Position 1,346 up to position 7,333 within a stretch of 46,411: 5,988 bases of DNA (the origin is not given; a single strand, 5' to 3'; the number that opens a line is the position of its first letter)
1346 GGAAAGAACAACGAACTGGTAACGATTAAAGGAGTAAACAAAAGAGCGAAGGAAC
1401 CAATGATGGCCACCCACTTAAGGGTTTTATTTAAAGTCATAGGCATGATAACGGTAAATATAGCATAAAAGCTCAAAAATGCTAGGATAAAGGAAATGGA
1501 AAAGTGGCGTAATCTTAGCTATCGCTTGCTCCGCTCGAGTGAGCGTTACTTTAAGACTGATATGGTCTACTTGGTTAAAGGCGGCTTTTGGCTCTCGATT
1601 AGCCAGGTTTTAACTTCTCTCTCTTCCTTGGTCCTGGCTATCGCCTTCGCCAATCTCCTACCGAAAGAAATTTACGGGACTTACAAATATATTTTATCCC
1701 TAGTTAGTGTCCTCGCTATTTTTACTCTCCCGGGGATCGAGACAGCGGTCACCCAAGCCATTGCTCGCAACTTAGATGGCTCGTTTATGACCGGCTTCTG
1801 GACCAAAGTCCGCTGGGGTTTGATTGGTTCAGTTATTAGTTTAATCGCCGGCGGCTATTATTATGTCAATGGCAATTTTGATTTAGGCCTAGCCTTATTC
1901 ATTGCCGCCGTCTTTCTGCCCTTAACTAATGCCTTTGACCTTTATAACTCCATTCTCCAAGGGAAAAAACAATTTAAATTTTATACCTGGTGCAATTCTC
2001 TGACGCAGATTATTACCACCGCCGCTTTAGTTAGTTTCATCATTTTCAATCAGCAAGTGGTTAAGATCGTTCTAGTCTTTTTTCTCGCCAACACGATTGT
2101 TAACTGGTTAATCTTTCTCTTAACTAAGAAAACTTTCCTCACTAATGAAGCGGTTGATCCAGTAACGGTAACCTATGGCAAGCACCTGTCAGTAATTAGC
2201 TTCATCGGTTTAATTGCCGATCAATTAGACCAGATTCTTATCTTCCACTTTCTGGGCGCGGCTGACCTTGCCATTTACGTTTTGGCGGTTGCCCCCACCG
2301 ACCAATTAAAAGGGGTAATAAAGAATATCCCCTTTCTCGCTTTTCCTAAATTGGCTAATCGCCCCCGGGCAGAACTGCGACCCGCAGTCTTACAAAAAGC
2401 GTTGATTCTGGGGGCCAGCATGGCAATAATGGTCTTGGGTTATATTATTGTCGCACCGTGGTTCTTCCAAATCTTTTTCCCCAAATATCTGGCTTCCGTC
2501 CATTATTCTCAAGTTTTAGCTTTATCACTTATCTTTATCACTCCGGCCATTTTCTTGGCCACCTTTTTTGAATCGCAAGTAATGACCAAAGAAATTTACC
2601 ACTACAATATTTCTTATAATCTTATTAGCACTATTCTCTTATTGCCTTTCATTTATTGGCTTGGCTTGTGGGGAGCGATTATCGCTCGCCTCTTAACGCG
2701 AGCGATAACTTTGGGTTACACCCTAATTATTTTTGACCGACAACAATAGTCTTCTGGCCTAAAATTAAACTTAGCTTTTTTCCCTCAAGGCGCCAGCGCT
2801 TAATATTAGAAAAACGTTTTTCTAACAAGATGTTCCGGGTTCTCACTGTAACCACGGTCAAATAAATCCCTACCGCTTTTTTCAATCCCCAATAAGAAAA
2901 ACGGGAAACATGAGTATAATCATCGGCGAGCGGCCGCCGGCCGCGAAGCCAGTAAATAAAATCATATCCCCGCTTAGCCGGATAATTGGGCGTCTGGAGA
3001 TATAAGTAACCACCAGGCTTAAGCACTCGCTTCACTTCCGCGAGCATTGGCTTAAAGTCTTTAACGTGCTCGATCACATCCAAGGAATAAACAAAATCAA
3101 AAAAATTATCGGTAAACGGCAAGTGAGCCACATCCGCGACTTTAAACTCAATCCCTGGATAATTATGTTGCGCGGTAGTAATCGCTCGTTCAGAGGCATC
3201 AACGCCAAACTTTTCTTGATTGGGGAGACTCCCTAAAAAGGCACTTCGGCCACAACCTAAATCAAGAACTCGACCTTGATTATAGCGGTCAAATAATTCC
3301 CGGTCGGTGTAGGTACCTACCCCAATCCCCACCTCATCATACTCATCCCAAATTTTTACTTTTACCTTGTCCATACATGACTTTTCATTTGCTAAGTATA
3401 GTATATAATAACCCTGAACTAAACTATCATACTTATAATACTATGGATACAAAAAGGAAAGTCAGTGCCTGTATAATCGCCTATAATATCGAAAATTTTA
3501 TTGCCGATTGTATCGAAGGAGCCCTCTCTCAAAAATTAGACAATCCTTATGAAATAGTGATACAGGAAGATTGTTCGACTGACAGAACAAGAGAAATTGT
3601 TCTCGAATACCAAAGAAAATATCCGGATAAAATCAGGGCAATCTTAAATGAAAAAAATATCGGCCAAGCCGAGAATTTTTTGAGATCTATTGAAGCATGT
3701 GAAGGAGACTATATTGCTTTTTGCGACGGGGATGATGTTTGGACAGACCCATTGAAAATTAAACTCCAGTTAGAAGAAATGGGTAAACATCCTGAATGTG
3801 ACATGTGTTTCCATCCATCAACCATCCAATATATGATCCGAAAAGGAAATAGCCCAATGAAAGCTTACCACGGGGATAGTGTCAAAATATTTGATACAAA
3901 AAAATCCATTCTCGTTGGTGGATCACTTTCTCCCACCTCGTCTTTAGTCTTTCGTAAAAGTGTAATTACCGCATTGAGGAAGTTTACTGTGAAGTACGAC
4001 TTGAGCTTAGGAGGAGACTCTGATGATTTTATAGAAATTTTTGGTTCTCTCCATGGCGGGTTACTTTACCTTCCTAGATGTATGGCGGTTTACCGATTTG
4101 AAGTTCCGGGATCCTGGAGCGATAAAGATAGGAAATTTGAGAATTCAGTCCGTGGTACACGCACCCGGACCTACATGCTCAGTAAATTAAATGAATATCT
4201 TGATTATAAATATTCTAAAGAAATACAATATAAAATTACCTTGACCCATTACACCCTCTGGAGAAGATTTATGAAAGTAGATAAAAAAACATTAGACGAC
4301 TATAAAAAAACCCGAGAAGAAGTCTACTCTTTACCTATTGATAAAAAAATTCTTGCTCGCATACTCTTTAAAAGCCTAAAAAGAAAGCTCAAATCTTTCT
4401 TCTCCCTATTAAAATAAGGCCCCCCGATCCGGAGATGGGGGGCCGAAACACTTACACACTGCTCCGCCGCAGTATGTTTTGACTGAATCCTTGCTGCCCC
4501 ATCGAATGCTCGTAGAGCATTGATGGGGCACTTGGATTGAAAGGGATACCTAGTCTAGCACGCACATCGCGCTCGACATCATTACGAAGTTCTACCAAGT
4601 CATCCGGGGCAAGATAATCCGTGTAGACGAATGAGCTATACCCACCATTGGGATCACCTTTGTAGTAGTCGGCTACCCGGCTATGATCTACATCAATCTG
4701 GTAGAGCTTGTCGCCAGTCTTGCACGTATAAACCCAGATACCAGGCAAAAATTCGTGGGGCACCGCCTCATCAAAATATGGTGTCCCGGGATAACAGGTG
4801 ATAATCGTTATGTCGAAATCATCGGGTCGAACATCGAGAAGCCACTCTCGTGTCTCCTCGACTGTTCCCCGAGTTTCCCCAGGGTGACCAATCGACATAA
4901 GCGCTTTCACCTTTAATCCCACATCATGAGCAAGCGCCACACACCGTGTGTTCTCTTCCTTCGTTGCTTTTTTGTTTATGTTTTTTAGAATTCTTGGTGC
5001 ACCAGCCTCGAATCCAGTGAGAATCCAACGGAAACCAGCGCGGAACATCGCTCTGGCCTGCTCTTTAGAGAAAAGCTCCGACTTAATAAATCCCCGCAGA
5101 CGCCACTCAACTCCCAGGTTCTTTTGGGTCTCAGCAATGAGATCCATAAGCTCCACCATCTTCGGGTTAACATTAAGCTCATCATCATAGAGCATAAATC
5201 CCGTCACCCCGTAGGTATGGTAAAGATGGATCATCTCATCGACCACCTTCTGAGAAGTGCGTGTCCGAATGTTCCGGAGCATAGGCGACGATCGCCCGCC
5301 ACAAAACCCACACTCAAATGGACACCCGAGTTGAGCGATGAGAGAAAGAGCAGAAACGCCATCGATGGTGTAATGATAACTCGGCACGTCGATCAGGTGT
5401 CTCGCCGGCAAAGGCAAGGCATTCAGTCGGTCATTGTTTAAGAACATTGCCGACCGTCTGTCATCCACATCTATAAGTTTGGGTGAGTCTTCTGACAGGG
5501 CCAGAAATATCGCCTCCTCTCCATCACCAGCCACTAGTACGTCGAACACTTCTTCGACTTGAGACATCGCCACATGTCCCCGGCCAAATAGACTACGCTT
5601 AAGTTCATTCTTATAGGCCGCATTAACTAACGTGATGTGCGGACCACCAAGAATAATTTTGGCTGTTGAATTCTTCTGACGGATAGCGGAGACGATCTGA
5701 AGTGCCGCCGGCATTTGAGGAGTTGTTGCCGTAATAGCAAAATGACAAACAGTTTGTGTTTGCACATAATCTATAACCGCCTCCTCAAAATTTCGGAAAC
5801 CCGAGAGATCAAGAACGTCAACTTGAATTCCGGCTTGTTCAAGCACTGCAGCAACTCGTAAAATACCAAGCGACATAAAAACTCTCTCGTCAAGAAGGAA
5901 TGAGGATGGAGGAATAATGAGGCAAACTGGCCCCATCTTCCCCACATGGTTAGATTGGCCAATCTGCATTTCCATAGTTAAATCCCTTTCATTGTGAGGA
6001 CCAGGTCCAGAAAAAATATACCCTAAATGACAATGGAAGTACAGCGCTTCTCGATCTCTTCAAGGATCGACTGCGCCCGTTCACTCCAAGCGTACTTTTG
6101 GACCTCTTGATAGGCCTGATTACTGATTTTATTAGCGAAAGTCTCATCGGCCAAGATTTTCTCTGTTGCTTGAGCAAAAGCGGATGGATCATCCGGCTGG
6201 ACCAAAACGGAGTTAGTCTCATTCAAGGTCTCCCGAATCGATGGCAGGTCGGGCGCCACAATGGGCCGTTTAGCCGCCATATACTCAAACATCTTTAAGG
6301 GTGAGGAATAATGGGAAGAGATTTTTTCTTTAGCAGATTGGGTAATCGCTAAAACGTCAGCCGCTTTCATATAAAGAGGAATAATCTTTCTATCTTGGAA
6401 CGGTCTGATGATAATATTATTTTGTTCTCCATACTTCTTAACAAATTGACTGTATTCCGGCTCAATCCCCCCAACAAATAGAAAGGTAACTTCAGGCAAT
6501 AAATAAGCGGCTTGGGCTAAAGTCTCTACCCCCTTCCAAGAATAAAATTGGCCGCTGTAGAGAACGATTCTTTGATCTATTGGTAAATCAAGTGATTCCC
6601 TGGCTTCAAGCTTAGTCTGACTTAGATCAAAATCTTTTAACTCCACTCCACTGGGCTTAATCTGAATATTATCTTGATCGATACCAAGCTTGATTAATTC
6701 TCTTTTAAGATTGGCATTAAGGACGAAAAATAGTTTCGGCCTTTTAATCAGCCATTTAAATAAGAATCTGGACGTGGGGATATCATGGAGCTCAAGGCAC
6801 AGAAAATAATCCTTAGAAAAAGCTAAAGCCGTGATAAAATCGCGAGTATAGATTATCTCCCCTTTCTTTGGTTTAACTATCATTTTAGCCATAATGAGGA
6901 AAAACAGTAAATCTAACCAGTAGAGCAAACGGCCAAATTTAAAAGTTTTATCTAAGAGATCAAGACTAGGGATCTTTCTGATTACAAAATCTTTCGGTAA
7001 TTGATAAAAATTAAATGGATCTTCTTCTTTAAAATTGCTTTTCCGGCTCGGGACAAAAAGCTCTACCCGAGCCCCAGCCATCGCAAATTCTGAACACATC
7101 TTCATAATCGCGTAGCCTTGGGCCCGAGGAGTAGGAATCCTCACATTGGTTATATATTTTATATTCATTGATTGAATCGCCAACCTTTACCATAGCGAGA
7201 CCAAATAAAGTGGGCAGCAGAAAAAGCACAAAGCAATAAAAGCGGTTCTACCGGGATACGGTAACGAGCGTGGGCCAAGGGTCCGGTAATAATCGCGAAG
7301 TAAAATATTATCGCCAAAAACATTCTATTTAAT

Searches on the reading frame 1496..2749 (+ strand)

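Call 93: search_protein_families(library=pfam, proteins=[window:1496-2749:+], max_evalue=0.00001)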
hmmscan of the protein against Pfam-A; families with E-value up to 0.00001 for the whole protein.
window:1496-2749:+ (417 aa): 2 families
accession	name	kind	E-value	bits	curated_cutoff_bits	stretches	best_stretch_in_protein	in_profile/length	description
PF01943.22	Polysacc_synt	-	1.4e-19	71.1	28.2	1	26-276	1-259/274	Polysaccharide biosynthesis protein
PF13440.11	Polysacc_synt_3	-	5e-08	33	23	1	52-328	3-284/293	Polysaccharide biosynthesis protein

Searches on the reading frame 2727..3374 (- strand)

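Call 93: search_protein_families(library=pfam, proteins=[window:2727-3374:-], max_evalue=0.00001)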
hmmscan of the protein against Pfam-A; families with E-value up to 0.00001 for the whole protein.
window:2727-3374:- (215 aa): 6 families
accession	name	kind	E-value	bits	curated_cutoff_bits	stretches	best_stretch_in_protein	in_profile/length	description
PF08241.18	Methyltransf_11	-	4.2e-23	82.2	21.2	1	37-126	1-95/95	Methyltransferase domain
PF13649.12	Methyltransf_25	-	1.4e-18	67.8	27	1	36-122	1-97/97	Methyltransferase domain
PF13847.12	Methyltransf_31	-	3e-18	66.3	27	1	34-130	5-113/145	Methyltransferase domain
PF13489.12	Methyltransf_23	-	8.6e-17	61.8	27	1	32-161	22-147/164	Methyltransferase domain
PF08242.18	Methyltransf_12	-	8.4e-12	46.1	30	1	37-124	1-98/98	Methyltransferase domain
PF01209.24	Ubie_methyltran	-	5e-06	26.5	20.1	1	70-127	95-152/233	ubiE/COQ5 methyltransferase family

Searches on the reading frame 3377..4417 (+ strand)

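Call 93: search_protein_families(library=pfam, proteins=[window:3377-4417:+], max_evalue=0.00001)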
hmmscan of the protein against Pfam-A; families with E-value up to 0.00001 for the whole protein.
window:3377-4417:+ (346 aa): 3 families
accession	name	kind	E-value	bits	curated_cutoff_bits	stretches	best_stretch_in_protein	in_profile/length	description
PF00535.33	Glycos_transf_2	-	2.1e-25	90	23.3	1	30-153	1-121/168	Glycosyl transferase family 2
PF13641.12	Glyco_tranf_2_3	-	1.6e-11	45.1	27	1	29-140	3-115/230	Glycosyltransferase like family 2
PF10111.15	Glyco_tranf_2_2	-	3.7e-06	27.1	27.3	1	35-125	8-98/276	Glycosyltransferase like family 2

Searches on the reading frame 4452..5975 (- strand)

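Call 93: search_protein_families(library=pfam, proteins=[window:4452-5975:-], max_evalue=0.00001)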
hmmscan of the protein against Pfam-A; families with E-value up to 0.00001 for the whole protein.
window:4452-5975:- (507 aa): 2 families
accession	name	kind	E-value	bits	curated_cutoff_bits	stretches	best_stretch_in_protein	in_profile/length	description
PF04055.27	Radical_SAM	-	1e-22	81.5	29.5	1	215-379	4-166/166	Radical SAM superfamily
PF02310.24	B12-binding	-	3.5e-13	49.9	32.1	1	35-136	14-116/121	B12 binding domain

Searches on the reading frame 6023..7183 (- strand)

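Call 93: search_protein_families(library=pfam, proteins=[window:6023-7183:-], max_evalue=0.00001)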
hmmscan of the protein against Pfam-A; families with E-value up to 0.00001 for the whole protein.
window:6023-7183:- (386 aa): 3 families
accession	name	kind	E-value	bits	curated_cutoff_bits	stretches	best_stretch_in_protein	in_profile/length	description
PF13692.12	Glyco_trans_1_4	-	4.5e-19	69.5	27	1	205-346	2-142/142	Glycosyl transferases group 1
PF00534.26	Glycos_transf_1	-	6.6e-19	68.5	26.4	1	193-359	4-171/172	Glycosyl transferases group 1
PF13524.12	Glyco_trans_1_2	-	2.5e-08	34.4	25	1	228-375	11-144/144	Glycosyl transferase-like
